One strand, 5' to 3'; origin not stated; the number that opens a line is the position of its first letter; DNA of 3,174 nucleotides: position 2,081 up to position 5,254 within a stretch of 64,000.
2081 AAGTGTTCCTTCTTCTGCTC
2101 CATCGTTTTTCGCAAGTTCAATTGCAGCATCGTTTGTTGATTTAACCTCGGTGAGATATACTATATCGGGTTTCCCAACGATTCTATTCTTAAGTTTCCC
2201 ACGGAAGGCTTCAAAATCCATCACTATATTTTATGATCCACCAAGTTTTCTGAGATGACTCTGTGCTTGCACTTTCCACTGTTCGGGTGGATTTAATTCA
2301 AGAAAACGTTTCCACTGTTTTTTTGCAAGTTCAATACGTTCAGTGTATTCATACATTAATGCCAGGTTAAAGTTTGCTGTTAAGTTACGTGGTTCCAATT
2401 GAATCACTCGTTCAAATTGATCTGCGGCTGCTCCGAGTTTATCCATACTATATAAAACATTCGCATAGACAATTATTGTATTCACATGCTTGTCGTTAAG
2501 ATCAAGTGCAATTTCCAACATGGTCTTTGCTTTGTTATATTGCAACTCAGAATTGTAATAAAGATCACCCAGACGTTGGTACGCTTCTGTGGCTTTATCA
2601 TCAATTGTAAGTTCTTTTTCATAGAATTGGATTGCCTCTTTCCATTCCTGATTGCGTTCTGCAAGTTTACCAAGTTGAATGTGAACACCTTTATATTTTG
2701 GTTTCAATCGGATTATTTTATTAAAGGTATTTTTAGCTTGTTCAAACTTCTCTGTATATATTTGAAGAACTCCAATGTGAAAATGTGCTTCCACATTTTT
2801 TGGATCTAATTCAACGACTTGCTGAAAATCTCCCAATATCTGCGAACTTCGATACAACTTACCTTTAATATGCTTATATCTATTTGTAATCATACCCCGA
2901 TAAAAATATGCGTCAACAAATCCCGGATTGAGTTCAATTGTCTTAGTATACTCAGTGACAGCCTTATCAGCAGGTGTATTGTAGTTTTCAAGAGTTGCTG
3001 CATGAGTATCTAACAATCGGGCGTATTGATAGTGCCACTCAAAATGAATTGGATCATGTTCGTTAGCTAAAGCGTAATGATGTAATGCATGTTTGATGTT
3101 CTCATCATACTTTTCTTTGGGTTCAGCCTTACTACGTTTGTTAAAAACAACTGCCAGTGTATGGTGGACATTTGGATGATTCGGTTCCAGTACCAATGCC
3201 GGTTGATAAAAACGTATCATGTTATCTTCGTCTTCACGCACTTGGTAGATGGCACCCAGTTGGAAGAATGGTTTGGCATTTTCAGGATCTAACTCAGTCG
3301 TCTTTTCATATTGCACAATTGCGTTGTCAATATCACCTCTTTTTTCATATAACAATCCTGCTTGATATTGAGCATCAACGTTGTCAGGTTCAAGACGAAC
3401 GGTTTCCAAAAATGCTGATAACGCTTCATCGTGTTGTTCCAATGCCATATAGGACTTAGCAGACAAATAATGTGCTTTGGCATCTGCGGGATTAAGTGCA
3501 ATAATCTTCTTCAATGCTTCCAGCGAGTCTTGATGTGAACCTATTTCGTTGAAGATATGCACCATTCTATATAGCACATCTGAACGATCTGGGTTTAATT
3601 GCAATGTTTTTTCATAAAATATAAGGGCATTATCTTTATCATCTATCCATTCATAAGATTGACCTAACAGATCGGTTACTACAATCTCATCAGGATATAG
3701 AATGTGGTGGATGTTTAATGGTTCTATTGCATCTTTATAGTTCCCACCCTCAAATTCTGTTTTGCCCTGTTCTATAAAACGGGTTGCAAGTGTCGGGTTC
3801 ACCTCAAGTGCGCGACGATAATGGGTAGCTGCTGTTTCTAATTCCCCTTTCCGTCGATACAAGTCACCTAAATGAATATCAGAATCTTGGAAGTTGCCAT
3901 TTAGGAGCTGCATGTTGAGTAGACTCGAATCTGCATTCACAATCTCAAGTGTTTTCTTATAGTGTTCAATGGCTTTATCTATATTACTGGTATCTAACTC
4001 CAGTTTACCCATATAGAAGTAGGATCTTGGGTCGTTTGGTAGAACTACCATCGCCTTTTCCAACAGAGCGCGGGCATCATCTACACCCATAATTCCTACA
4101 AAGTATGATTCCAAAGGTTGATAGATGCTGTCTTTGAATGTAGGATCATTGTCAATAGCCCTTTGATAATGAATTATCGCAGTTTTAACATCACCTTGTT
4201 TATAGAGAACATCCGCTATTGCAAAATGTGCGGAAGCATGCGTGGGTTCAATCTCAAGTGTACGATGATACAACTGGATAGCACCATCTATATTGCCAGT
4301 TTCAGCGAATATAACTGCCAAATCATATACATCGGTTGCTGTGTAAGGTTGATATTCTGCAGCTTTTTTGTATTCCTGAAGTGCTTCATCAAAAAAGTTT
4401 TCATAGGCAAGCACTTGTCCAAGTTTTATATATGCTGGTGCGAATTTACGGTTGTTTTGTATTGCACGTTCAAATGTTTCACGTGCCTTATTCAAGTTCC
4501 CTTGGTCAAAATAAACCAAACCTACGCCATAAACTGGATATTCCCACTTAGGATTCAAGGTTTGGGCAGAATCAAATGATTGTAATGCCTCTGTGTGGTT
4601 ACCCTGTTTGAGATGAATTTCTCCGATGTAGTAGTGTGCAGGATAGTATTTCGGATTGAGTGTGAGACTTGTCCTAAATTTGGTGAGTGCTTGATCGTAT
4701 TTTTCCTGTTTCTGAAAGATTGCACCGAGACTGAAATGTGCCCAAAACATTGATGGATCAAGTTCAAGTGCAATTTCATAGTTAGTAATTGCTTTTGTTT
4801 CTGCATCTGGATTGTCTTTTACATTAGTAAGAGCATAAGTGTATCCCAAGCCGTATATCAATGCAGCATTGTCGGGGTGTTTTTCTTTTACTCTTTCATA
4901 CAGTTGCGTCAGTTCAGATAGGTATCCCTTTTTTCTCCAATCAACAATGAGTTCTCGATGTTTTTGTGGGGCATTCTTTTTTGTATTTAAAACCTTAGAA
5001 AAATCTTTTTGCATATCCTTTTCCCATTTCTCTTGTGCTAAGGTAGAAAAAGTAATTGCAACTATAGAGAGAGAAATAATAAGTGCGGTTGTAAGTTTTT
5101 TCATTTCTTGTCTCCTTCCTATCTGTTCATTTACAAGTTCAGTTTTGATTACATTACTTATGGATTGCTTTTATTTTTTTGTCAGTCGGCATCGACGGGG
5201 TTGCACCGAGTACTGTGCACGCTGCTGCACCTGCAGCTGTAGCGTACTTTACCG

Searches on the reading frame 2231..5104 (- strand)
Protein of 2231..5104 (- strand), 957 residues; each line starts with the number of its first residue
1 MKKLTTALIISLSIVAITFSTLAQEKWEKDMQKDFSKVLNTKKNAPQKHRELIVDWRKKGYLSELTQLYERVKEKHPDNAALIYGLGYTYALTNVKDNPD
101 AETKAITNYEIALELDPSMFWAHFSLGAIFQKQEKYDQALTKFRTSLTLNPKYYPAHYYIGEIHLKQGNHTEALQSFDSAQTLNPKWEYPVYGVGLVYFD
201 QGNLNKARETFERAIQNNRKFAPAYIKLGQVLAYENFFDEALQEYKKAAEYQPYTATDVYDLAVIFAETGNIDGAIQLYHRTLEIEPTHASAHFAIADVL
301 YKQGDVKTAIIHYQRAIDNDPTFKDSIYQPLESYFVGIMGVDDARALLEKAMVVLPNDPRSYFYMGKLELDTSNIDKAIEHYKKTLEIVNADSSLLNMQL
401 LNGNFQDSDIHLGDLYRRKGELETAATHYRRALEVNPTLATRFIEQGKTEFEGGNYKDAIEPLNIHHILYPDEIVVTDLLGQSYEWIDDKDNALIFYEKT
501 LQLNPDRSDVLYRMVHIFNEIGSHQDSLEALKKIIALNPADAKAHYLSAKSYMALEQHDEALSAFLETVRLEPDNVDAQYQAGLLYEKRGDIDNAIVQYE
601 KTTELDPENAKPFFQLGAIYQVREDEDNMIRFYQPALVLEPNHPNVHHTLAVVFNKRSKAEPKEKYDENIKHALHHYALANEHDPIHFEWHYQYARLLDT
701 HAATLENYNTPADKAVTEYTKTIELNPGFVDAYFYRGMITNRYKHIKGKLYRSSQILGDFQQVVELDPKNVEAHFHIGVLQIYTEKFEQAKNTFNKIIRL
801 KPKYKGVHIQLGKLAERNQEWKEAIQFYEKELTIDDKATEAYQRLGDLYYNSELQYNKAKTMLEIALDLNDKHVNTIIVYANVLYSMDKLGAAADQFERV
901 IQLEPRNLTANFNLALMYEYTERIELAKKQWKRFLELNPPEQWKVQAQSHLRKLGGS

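Call 95: search_protein_families(library=pfam, proteins=[window:2231-5104:-], max_evalue=0.00001)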
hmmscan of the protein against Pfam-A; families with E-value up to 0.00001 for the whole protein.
window:2231-5104:- (957 aa): 27 families (the best 25 are shown)
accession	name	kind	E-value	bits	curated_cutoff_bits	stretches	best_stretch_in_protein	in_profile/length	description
PF13414.12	TPR_11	-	4.8e-86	282.7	26.8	4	265-304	3-42/42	TPR repeat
PF07719.23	TPR_2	-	4.3e-84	270.2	27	0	290-322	1-33/34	Tetratricopeptide repeat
PF00515.34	TPR_1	-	3.9e-83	270.6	27.8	1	155-186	2-33/34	Tetratricopeptide repeat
PF13432.12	TPR_16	-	2.5e-65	216.8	32.7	3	260-321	1-62/65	Tetratricopeptide repeat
PF13431.12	TPR_17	-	1.6e-60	196.8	24.4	0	143-175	2-34/34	Tetratricopeptide repeat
PF13181.12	TPR_8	-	3.4e-59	192.4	25.7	0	577-609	2-34/34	Tetratricopeptide repeat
PF13428.12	TPR_14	-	7.2e-52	168.9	23.5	0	577-618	2-43/44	Tetratricopeptide repeat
PF14559.12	TPR_19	-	2e-48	163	25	1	268-322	3-57/68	Tetratricopeptide repeat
PF13424.12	TPR_12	-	4.6e-43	145.7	30.1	1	260-319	6-74/77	Tetratricopeptide repeat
PF13174.12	TPR_6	-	1.9e-38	128.9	26.3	0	577-608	1-32/33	Tetratricopeptide repeat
PF12895.13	ANAPC3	-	7.1e-32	110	27.2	1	491-567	6-81/82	Anaphase-promoting complex, cyclosome, subunit 3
PF13176.12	TPR_7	-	1.5e-29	99.9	27.9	0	411-438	4-31/36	Tetratricopeptide repeat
PF23914.1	TPR_CcmH_CycH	-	1.3e-28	100.2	42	0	845-941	56-154/158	Cytochrome c-type biogenesis protein H TPR domain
PF13371.12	TPR_9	-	3.2e-28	98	35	0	551-609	4-62/73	Tetratricopeptide repeat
PF24575.1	TPR_Slam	-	3e-22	79.5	35.2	0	122-176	49-103/104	Surface lipoprotein assembly modifier, N-terminal TPR repeats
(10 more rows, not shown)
